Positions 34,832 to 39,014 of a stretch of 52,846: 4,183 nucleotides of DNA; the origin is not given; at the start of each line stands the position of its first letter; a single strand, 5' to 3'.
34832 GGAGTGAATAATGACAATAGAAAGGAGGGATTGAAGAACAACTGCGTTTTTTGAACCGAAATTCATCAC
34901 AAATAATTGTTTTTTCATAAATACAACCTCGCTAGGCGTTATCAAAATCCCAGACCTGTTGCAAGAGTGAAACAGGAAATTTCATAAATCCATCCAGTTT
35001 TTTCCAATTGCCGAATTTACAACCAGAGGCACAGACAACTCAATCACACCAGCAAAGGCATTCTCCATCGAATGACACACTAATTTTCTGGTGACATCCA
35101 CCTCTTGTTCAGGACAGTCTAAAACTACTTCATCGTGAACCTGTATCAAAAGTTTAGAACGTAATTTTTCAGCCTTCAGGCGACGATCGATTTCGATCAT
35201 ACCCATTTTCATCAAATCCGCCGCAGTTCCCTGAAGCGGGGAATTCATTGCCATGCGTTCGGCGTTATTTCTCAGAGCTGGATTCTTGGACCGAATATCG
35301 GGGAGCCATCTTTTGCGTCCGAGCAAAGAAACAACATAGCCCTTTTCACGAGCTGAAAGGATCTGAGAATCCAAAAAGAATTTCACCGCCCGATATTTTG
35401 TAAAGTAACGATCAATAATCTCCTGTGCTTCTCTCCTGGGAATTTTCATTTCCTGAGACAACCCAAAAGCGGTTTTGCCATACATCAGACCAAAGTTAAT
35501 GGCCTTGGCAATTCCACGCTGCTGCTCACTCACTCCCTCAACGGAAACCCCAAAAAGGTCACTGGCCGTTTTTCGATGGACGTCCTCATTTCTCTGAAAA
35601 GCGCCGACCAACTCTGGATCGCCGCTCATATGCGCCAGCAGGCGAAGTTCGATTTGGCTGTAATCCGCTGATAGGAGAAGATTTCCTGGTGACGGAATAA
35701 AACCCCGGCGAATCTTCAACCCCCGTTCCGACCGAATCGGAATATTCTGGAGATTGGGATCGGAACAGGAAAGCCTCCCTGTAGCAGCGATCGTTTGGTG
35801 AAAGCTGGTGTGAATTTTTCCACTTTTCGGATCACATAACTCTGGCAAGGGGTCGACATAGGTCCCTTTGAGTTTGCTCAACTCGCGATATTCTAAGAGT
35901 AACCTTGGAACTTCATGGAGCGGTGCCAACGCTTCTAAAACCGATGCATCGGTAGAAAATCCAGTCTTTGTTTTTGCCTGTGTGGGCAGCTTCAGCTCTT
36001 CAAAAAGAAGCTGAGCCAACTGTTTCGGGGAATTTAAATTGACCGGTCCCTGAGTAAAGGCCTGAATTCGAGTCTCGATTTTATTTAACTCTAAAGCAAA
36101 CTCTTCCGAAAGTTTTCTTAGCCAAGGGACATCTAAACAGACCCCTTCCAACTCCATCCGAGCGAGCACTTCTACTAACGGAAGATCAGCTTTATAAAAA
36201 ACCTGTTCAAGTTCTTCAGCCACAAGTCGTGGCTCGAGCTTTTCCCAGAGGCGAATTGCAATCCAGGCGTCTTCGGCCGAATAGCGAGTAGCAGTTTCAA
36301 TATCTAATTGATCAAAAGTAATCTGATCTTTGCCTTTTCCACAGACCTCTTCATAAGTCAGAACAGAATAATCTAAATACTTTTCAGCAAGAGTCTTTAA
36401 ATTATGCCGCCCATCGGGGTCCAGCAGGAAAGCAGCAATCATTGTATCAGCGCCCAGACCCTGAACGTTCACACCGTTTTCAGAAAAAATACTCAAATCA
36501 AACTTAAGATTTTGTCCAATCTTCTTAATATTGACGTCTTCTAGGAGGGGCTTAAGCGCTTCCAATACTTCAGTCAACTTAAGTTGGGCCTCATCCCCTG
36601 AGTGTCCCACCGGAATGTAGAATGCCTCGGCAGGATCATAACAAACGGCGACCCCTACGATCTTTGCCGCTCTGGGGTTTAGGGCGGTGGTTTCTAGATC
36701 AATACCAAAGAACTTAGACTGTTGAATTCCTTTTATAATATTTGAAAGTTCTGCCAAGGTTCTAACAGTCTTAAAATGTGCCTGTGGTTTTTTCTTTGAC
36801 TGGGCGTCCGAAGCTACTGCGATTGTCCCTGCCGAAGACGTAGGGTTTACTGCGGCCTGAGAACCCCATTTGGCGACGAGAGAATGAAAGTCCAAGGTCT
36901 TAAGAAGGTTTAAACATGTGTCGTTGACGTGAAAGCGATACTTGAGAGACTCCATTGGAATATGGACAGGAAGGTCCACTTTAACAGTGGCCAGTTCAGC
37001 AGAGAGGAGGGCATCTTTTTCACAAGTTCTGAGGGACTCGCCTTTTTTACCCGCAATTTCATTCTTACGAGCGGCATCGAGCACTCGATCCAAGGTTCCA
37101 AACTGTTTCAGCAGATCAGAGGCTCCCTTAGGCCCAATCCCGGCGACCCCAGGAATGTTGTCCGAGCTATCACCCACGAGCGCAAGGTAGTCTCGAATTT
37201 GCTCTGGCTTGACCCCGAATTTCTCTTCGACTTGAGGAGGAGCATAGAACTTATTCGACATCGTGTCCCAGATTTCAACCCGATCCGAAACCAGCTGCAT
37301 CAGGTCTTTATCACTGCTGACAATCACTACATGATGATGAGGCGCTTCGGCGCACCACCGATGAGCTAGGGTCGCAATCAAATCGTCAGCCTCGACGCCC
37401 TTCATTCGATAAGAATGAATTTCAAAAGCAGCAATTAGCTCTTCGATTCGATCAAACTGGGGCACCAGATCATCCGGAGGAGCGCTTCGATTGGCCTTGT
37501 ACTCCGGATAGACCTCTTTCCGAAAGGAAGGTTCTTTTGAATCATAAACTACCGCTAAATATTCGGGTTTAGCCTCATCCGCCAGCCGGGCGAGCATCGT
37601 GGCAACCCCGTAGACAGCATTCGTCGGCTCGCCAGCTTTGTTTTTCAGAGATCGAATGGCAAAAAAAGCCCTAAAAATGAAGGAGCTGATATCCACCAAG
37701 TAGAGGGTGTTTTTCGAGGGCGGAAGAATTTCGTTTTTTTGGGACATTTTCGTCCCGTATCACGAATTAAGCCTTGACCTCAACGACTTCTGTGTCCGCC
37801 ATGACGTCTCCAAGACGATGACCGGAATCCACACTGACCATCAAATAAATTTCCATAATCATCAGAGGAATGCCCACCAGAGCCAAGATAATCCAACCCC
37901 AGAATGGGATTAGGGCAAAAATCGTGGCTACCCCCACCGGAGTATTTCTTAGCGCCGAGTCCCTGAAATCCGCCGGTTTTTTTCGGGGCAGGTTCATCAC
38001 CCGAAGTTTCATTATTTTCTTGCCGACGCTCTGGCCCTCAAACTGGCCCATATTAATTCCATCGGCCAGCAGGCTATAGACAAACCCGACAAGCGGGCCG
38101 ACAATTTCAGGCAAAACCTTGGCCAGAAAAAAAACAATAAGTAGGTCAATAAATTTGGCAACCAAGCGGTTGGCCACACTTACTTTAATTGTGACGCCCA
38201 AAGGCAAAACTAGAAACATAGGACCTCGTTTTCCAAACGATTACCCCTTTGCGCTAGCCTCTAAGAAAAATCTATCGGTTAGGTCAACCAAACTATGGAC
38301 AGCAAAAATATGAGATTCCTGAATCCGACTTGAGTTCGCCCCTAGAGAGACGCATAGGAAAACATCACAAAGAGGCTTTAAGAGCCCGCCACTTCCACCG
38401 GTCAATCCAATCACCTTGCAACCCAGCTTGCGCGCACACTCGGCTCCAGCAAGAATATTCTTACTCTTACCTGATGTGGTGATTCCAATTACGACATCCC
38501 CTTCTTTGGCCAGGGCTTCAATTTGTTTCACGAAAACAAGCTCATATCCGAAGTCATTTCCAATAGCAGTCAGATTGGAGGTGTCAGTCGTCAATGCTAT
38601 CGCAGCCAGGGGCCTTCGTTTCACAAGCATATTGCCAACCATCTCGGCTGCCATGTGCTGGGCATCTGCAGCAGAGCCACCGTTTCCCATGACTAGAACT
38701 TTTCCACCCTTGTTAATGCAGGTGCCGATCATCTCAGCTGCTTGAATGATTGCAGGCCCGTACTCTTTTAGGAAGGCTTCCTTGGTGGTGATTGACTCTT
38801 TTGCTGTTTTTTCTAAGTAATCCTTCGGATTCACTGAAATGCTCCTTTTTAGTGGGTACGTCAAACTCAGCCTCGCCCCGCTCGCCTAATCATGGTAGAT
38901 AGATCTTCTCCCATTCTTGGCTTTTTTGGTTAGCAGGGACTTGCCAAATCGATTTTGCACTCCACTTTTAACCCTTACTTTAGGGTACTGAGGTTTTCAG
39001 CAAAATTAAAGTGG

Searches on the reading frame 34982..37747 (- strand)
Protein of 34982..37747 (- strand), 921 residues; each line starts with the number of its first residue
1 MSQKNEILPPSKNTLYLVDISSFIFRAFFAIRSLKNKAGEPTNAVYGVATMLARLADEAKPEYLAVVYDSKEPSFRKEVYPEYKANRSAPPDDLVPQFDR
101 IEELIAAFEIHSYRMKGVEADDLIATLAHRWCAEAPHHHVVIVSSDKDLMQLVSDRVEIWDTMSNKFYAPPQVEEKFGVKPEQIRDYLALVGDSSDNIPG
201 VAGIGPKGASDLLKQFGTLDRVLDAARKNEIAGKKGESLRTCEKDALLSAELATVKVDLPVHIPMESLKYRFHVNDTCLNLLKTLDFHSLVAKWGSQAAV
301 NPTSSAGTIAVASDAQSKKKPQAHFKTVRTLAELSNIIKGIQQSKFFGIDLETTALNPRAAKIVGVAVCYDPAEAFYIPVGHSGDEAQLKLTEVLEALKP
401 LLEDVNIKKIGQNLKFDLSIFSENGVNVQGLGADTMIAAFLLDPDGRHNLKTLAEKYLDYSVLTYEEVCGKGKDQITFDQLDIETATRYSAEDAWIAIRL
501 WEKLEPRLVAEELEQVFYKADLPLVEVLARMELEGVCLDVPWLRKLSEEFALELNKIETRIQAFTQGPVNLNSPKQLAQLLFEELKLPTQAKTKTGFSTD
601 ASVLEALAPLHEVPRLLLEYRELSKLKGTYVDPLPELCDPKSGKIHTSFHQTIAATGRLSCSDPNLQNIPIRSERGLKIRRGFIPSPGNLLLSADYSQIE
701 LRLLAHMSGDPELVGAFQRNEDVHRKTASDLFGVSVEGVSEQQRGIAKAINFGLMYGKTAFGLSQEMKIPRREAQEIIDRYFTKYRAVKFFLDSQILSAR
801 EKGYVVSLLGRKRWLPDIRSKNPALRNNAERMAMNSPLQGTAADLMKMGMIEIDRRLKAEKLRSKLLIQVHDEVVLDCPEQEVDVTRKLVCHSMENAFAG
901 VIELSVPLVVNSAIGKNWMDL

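Call 12: search_protein_families(library=pfam, proteins=[window:34982-37747:-], max_evalue=0.001)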
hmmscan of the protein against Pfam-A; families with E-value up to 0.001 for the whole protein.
window:34982-37747:- (921 aa): 5 families
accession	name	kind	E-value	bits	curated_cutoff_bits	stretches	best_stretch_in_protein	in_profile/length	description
PF00476.26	DNA_pol_A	-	1.2e-151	505.5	34.3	1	543-920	4-381/381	DNA polymerase family A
PF02739.22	5_3_exonuc_N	-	1.9e-55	187.5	34.3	1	14-178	1-164/164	5'-3' exonuclease, N-terminal resolvase-like domain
PF01612.26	DNA_pol_A_exo1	-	3e-33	115.5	23.6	1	326-508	2-172/173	3'-5' exonuclease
PF01367.25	5_3_exonuc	-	1.5e-28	99.6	40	1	179-271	1-92/97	5'-3' exonuclease, C-terminal SAM fold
PF22619.2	DNA_polI_exo1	-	2.4e-11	44.1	27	1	351-474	3-117/140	DNA polymerase I, ribonuclease H-like domain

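Call 51: find_homologous_proteins(query=window:34982-37747:-, max_evalue=1e-100)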
Query window:34982-37747:- (921 aa): 7939 proteins with E <= 1e-100 among 8000 candidates; the best 120 are listed.
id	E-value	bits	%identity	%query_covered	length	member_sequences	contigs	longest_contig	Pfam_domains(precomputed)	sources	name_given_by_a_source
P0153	0.0e+0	2070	100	100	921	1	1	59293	PF01612.27,PF01367.26,PF02739.23,PF22619.3,PF00476.27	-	-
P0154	0.0e+0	1680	80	100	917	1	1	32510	PF01612.27,PF01367.26,PF02739.23,PF22619.3,PF00476.27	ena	-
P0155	0.0e+0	1647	79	100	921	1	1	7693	PF01612.27,PF01367.26,PF02739.23,PF22619.3,PF00476.27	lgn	-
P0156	0.0e+0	1416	68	99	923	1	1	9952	PF01612.27,PF01367.26,PF02739.23,PF22619.3,PF00476.27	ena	-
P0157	0.0e+0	1404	68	99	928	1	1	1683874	PF01612.27,PF01367.26,PF02739.23,PF22619.3,PF00476.27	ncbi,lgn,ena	-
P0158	0.0e+0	1402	68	99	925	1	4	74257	PF01612.27,PF01367.26,PF02739.23,PF22619.3,PF00476.27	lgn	-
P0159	0.0e+0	1393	67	99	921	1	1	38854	PF01612.27,PF01367.26,PF02739.23,PF22619.3,PF00476.27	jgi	jgi:DNA polymerase-1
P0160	0.0e+0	1387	67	99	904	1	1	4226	PF01612.27,PF01367.26,PF02739.23,PF22619.3,PF00476.27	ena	-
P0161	0.0e+0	1384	68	99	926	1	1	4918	PF01612.27,PF01367.26,PF02739.23,PF22619.3,PF00476.27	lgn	-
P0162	0.0e+0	1384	68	99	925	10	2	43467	PF01612.27,PF01367.26,PF02739.23,PF22619.3,PF00476.27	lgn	-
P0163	0.0e+0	1382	67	99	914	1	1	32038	PF01612.27,PF01367.26,PF02739.23,PF22619.3,PF00476.27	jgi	jgi:DNA polymerase-1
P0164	0.0e+0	1378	67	100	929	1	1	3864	PF01612.27,PF01367.26,PF02739.23,PF22619.3,PF00476.27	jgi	jgi:DNA polymerase-1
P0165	0.0e+0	1378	66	99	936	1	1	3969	PF01612.27,PF01367.26,PF02739.23,PF22619.3,PF00476.27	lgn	-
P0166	0.0e+0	1376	66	99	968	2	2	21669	PF01612.27,PF01367.26,PF02739.23,PF22619.3,PF00476.27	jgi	jgi:DNA polymerase-1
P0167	0.0e+0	1376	68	99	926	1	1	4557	PF01612.27,PF01367.26,PF02739.23,PF22619.3,PF00476.27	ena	-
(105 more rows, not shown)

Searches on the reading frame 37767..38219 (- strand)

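Call 74: search_protein_families(library=pfam, proteins=[window:37767-38219:-], max_evalue=0.001)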
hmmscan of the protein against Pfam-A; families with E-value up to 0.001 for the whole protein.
window:37767-38219:- (150 aa): 1 family
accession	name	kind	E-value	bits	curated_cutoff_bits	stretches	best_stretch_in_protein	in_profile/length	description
PF06271.18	RDD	-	2.7e-09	37.8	24.1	1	16-141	5-136/137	RDD family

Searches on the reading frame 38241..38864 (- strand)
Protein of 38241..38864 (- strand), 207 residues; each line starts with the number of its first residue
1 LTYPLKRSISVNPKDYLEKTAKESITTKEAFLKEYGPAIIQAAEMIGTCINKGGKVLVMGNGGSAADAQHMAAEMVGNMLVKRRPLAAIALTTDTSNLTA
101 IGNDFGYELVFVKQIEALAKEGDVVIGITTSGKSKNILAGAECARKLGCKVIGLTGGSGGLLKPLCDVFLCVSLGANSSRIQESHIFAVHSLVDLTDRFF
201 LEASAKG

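Call 74: search_protein_families(library=pfam, proteins=[window:38241-38864:-], max_evalue=0.001)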
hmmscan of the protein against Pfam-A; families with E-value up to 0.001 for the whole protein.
window:38241-38864:- (207 aa): 2 families
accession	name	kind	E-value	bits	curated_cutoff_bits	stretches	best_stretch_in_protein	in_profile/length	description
PF13580.11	SIS_2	-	5.7e-28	98.1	27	1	27-156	9-138/138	SIS domain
PF01380.27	SIS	-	2.3e-08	34.4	25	1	111-178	43-110/131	SIS domain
